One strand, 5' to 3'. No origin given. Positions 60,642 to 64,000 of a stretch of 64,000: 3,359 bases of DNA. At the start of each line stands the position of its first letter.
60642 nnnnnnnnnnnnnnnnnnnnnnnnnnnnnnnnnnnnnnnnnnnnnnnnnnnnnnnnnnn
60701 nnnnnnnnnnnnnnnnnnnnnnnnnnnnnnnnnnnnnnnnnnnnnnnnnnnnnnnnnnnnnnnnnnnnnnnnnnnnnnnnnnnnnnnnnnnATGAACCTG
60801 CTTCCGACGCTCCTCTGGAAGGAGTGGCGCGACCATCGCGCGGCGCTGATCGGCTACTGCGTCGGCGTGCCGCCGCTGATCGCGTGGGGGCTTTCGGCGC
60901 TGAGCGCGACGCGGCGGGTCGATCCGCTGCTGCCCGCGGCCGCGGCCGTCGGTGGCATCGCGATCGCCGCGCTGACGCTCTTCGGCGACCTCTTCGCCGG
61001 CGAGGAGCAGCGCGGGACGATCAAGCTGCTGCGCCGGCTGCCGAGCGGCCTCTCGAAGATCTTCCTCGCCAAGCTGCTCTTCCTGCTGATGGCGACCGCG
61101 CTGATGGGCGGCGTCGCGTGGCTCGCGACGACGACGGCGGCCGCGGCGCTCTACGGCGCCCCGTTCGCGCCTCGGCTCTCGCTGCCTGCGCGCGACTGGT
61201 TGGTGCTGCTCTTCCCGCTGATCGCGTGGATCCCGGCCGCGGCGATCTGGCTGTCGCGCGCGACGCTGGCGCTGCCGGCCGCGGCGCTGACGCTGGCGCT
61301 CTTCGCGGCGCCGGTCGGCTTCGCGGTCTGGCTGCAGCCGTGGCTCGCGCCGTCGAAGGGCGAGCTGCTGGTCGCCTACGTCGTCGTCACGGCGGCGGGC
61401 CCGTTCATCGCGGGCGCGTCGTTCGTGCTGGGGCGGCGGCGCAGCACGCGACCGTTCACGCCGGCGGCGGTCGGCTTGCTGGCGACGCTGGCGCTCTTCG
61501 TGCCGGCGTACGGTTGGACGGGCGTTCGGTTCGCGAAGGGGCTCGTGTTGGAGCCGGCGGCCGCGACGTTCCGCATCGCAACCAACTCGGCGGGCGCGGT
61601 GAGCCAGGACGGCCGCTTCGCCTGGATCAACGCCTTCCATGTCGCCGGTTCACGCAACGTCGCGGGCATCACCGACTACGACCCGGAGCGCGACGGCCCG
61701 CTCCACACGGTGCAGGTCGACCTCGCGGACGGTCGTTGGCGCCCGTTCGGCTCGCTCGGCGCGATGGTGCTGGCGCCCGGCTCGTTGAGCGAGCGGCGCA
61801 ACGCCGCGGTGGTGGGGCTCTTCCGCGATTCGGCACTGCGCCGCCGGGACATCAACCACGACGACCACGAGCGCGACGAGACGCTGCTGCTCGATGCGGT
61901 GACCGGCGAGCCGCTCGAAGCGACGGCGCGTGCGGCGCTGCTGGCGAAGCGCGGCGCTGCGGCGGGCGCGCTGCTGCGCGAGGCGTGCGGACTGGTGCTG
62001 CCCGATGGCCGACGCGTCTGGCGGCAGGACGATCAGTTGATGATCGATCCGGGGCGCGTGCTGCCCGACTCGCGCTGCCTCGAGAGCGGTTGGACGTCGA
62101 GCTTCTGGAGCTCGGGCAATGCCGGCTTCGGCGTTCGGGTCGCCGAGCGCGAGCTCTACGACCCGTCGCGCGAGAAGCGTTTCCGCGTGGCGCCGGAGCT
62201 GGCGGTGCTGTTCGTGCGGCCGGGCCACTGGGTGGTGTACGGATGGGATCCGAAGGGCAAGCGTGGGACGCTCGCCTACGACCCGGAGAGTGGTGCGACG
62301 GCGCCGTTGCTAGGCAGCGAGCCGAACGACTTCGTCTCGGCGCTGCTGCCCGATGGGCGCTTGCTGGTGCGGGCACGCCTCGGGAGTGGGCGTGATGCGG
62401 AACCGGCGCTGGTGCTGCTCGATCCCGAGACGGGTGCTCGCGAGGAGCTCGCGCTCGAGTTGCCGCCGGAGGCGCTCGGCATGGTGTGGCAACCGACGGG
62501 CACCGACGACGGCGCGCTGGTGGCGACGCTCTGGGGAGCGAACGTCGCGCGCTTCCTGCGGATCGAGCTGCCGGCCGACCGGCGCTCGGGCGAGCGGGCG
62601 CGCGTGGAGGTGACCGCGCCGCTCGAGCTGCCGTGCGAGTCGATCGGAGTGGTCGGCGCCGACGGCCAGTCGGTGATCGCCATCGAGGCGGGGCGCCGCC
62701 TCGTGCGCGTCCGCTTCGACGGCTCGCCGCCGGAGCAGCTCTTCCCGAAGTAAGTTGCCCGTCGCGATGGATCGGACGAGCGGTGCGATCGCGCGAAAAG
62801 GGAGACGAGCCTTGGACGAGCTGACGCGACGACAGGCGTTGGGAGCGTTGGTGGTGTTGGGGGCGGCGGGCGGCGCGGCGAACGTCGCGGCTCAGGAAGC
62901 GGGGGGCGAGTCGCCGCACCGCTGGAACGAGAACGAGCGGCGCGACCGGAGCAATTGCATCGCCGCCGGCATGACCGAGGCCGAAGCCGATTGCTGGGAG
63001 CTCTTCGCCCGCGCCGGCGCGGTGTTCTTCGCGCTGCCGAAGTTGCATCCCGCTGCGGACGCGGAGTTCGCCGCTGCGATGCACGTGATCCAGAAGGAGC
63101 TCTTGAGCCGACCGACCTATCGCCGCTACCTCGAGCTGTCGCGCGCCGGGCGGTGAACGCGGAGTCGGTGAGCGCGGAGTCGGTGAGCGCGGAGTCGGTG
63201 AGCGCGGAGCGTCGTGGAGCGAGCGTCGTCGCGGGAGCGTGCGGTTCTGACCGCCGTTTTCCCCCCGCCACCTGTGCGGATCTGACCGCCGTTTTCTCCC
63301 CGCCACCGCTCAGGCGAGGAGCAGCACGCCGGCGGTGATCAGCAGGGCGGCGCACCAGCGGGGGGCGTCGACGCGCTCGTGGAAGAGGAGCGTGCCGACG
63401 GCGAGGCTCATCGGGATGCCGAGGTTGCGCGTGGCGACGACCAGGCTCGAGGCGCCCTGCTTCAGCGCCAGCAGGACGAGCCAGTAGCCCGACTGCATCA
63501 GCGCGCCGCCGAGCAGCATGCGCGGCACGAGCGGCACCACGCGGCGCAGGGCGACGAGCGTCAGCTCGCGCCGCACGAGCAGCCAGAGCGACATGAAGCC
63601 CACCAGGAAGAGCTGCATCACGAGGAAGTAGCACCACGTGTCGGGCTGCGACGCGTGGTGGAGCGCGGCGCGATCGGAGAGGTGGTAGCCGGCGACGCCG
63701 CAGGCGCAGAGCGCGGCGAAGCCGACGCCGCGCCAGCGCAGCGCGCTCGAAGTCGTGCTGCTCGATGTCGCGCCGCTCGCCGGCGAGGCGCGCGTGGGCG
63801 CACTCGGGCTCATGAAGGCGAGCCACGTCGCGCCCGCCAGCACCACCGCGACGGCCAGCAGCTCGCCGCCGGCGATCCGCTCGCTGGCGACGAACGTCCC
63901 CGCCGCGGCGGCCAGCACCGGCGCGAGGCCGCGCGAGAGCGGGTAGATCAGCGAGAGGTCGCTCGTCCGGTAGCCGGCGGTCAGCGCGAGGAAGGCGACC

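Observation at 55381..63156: YtrA-type GntR / ABC ATPase / three tandem paralogous 'permease plus large ectodomain' genes. The five ORFs are chained by ATGA overlaps, and paralogs A and B show a mosaic conservation pattern.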

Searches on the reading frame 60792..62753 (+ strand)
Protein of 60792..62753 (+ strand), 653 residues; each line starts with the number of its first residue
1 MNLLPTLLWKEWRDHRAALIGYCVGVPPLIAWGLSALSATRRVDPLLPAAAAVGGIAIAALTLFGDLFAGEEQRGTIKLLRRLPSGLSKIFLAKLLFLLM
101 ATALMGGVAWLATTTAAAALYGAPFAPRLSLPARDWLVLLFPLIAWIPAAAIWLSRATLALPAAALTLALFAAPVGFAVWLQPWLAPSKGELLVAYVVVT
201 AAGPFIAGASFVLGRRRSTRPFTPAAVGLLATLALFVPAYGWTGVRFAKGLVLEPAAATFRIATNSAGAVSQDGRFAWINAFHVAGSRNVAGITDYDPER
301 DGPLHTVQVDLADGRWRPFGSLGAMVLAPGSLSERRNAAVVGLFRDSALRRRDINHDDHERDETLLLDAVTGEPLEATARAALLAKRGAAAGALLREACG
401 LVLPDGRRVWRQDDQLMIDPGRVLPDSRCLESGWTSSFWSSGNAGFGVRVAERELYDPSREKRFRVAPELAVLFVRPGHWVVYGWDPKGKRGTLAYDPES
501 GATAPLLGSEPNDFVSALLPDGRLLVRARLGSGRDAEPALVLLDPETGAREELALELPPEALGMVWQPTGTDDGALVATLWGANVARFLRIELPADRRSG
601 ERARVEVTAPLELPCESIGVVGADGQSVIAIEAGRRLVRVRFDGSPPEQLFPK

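Call 5: search_protein_families(library=pfam, proteins=[window:60792-62753:+], max_evalue=1)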
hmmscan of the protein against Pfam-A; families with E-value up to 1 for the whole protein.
window:60792-62753:+ (653 aa): 2 families
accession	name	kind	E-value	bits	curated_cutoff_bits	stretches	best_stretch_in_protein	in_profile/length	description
PF12730.13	ABC2_membrane_4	-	8.3e-06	26.3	27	1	63-161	67-167/179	ABC-2 family transporter protein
PF12679.13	ABC2_membrane_2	-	0.096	12.4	27.2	1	56-248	78-279/283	ABC-2 family transporter protein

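Call 24: search_protein_families(library=ncbifam, proteins=[window:60792-62753:+], max_evalue=0.01)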
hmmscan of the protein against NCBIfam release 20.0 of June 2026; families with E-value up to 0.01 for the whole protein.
window:60792-62753:+ (653 aa): 0 families

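Call 45: predict_structure(alignment_id=A3)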
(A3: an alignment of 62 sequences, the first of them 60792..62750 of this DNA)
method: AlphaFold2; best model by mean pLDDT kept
length: 653 residues; sequences in the alignment: 62
mean_pLDDT: 91.4   pTM: 0.86
mean pLDDT of the five models: 91.4, 89.9, 89.6, 89.6, 88.9
residues with pLDDT >= 90: 503; 70-90: 117; 50-70: 31; < 50: 2
segments of 3 or more residues with pLDDT < 50: none
pLDDT, mean of each block of 10 residues (from residue 1): 93 97 97 97 95 95 93 92 93 97 97 97 92 83 96 94 97 97 92 95 98 90 96 98 94 94 88 96 81 80 96 96 90 82 86 57 85 94 89 89 93 94 94 55 86 94 96 96 88 96 96 93 93 87 97 93 85 90 94 90 96 90 86 96 97 94
secondary structure, 60 per line:
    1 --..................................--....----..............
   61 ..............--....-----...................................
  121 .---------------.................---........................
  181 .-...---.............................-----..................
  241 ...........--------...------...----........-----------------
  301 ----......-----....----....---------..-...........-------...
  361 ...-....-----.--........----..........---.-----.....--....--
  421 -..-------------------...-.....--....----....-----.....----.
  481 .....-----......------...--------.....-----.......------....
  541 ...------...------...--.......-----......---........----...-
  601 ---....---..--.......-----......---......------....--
elements in order: H3-36 H39-42 H47-74 H77-80 H86-121 H137-153 H157-181 H189-217 H223-251 E260-262 E269-271 E276-283 E305-310 E316-319 E324-327 E340-345 H346-350 H358-363 E365-368 H377-384 H389-398 E408-412 E415-418 E443-445 E447-451 E454-457 E462-465 E471-475 E480-485 E491-496 E503-505 E514-518 E524-530 E537-543 E550-552 E564-570 E576-581 E585-592 E604-607 E615-621 E627-632 E636-641 E648-651

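Call 58: fold_search(model_id=the predicted structure, library=pdb)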
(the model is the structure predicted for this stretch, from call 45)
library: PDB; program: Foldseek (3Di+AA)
matches with E <= 10: 642; with E <= 0.001: 62
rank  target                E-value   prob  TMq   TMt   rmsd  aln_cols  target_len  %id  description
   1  8tie_g                4.8e-06  1.00  0.18  0.12  18.0       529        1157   12  Double nuclear outer ring of Nup84-complexes from the yeast NPC (released 2023-10-11)
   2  3o4j_D                5.6e-06  1.00  0.21  0.22  10.4       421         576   14  Structure and Catalysis of Acylaminoacyl Peptidase (released 2010-11-17)
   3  3o4h_B                9.1e-06  1.00  0.20  0.22  13.6       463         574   13  Structure and Catalysis of Acylaminoacyl Peptidase (released 2010-11-17)
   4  9s6b_D                1.1e-05  1.00  0.22  0.24  13.3       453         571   13  Aeropyrum pernix acylaminoacyl peptidase co-crystallized with meropenem. (released 2025-10-22)
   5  3o4j_B                1.2e-05  1.00  0.21  0.23  13.6       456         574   13  Structure and Catalysis of Acylaminoacyl Peptidase (released 2010-11-17)
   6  1ve7_A                1.5e-05  1.00  0.25  0.28   9.4       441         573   12  Crystal structure of an acylpeptide hydrolase/esterase from Aeropyrum pernix K1 in complex with p-nitrophenyl phosphat (released 2004-11-02)
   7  3o4h_D                1.8e-05  1.00  0.25  0.27   9.2       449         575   14  Structure and Catalysis of Acylaminoacyl Peptidase (released 2010-11-17)
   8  3o4g_B                1.9e-05  1.00  0.21  0.23  13.5       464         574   13  Structure and Catalysis of Acylaminoacyl Peptidase (released 2010-11-17)
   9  6x04_A                2.2e-05  1.00  0.19  0.29  14.3       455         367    9  Nup133 (aa55-481) from S. cerevisiae bound by VHH-SAN5 (released 2020-12-09)
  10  9s6b_C                2.9e-05  1.00  0.24  0.27   9.5       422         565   13  Aeropyrum pernix acylaminoacyl peptidase co-crystallized with meropenem. (released 2025-10-22)
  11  1jju_B                5.4e-05  0.99  0.16  0.25  14.1       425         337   13  Structure of a Quinohemoprotein Amine Dehydrogenase with a Unique Redox Cofactor and Highly Unusual Crosslinking (released 2001-12-12)
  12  3o4g_C                6.9e-05  1.00  0.25  0.27   9.3       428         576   14  Structure and Catalysis of Acylaminoacyl Peptidase (released 2010-11-17)
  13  2qzp_B                7.3e-05  1.00  0.23  0.26  10.2       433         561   12  Crystal structure of mutation of an acylptide hydrolase/esterase from Aeropyrum pernix K1 (released 2007-10-02)
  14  2hu5_B                7.6e-05  1.00  0.25  0.27   9.2       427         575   14  Binding of inhibitors by Acylaminoacyl-peptidase (released 2007-05-15)
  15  3o4h_C                7.6e-05  1.00  0.26  0.28   9.8       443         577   13  Structure and Catalysis of Acylaminoacyl Peptidase (released 2010-11-17)
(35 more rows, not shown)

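Call 59: search_protein_families(library=pfam, alignment_id=A3, max_evalue=0.01)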
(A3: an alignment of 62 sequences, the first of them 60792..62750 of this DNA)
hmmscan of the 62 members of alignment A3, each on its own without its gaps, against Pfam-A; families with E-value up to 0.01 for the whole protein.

A. member 1, window:60792-62750:+ (653 aa): 1 family
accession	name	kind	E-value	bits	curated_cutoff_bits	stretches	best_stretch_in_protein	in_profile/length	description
PF12730.13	ABC2_membrane_4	-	8.3e-06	26.3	27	1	63-161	67-167/179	ABC-2 family transporter protein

B. families by the number of members that match (of 62 scanned): 3 families
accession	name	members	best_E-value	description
PF12730.13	ABC2_membrane_4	18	1e-09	ABC-2 family transporter protein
PF13340.11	DUF4096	1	0.0014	Putative transposase of IS4/5 family (DUF4096)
PF01061.29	ABC2_membrane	1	0.0034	ABC-2 type transporter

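Call 60: search_solved_structures(query=A3, max_evalue=1)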
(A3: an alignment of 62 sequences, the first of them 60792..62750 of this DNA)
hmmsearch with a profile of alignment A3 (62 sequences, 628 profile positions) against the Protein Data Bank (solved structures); distinct sequences matched with E-value up to 1: 138 (the best 60 are shown).
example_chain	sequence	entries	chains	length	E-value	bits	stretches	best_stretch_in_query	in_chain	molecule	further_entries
7on8_A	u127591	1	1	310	2.2e-05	26.6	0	476-539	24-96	SAKe6AR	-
3pe7_A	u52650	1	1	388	2.3e-05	26.6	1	528-626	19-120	Oligogalacturonate lyase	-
9mzg_B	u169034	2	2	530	0.00015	23.9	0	459-530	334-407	Guanine nucleotide-binding protein G(I)/G(S)/G(T) subunit beta-1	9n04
5v4b_B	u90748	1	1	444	0.00092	21.2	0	470-574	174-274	F-box/WD repeat-containing protein 7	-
2ovp_B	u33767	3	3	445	0.00093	21.2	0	470-574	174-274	F-box/WD repeat protein 7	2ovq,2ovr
7t1y_B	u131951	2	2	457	0.001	21.1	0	467-566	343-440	F-box/WD repeat-containing protein 7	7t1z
1jju_B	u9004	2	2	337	0.0066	18.4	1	475-584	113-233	QUINOHEMOPROTEIN AMINE DEHYDROGENASE | quinohemoprotein amine dehydrogenase 40 kDa subunit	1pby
7na7_B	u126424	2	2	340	0.026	16.4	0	461-530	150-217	Guanine nucleotide-binding protein G(I)/G(S)/G(T) subunit beta-1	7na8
9w0m_B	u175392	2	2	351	0.029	16.3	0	462-530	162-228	Guanine nucleotide-binding protein G(I)/G(S)/G(T) subunit beta-1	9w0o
6omm_B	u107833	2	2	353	0.03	16.2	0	462-530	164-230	Guanine nucleotide-binding protein G(I)/G(S)/G(T) subunit beta-1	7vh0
1erj_A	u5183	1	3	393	0.03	16.2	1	427-584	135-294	TRANSCRIPTIONAL REPRESSOR TUP1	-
9yda_B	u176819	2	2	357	0.031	16.2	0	463-531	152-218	Guanine nucleotide-binding protein G(I)/G(S)/G(T) subunit beta-1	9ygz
8jr9_B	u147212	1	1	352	0.031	16.2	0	461-530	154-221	Guanine nucleotide-binding protein G(I)/G(S)/G(T) subunit beta-1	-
8yg4_B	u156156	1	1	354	0.032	16.2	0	462-530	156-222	Guanine nucleotide-binding protein G(I)/G(S)/G(T) subunit beta-1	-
9m0r_B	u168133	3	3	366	0.036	16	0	463-531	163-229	Guanine nucleotide-binding protein G(I)/G(S)/G(T) subunit beta-1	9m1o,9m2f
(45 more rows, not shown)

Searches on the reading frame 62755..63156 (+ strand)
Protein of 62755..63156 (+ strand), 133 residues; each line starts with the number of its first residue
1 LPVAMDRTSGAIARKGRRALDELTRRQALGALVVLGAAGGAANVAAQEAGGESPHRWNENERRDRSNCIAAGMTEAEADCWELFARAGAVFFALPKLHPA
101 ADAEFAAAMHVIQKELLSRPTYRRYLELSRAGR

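Call 5: search_protein_families(library=pfam, proteins=[window:62755-63156:+], max_evalue=1)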
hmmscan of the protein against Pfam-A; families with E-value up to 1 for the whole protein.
window:62755-63156:+ (133 aa): 1 family
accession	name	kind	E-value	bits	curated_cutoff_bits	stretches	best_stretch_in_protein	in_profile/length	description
PF19816.4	DUF6299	-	0.17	12.1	26.8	1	53-103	61-107/114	Family of unknown function (DUF6299)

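Call 24: search_protein_families(library=ncbifam, proteins=[window:62755-63156:+], max_evalue=0.01)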
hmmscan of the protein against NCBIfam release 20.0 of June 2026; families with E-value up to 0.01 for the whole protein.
window:62755-63156:+ (133 aa): 0 families

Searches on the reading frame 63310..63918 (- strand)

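Call 24: search_protein_families(library=ncbifam, proteins=[window:63310-63918:-], max_evalue=0.01)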
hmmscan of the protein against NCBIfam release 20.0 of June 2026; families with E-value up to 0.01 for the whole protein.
window:63310-63918:- (202 aa): 2 families
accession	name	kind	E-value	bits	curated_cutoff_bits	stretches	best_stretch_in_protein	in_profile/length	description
TIGR03340.1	phn_DUF6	hypoth_equivalog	2.2e-16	60.3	288.15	1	56-200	137-280/281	phosphonate utilization associated putative membrane protein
TIGR00688.1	rarD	equivalog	0.0097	15.4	130.15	1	95-200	33-139/256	EamA family transporter RarD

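Call 26: search_protein_families(library=pfam, proteins=[window:63310-63918:-], max_evalue=5)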
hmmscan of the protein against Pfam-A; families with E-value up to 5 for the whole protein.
window:63310-63918:- (202 aa): 2 families
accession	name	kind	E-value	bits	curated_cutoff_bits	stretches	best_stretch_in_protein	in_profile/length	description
PF00892.27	EamA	-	3.1e-05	24.7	28.2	1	64-201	3-133/135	EamA-like transporter family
PF23136.1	DUF7051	-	0.043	13.8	27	1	88-182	65-158/254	Domain of unknown function (DUF7051)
